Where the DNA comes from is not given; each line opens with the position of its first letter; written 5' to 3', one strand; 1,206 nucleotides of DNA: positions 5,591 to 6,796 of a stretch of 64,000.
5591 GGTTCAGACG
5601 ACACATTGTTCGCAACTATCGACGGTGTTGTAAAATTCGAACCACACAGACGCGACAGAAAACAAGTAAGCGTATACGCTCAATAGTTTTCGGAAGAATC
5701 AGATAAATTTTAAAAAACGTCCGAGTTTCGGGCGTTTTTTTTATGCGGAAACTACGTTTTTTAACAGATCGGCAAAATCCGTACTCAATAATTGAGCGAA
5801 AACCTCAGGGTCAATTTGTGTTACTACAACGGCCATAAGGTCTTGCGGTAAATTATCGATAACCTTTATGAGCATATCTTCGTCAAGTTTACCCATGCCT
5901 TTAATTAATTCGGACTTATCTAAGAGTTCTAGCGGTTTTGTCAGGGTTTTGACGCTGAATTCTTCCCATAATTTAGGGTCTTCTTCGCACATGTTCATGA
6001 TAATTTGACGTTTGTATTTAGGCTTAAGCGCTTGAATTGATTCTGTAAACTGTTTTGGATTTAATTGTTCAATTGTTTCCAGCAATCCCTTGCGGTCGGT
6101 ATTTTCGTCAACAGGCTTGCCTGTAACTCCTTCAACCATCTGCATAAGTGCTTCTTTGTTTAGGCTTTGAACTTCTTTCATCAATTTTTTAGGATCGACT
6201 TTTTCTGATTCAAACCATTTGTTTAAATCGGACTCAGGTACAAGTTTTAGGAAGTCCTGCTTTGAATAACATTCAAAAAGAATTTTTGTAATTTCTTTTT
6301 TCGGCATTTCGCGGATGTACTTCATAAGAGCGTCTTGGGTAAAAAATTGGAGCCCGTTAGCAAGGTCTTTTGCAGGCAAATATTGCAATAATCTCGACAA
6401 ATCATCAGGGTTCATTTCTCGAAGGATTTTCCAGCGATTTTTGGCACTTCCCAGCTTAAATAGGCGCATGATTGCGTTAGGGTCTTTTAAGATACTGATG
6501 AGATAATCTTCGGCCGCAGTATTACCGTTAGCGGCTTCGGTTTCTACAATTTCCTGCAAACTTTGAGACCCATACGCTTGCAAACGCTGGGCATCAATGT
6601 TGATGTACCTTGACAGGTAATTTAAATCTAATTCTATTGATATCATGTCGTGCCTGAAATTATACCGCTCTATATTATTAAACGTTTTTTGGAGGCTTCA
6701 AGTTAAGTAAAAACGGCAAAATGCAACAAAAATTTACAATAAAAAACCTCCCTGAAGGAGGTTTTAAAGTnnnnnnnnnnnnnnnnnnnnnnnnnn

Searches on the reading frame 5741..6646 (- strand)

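Call 59: search_protein_families(library=pfam, proteins=[window:5741-6646:-], max_evalue=0.00001)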
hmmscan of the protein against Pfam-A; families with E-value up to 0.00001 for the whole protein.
window:5741-6646:- (301 aa): 1 family
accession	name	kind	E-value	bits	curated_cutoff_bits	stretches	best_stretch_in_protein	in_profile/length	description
PF03448.22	MgtE_N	-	2.1e-13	51.1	25.9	1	57-123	16-82/102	MgtE intracellular N domain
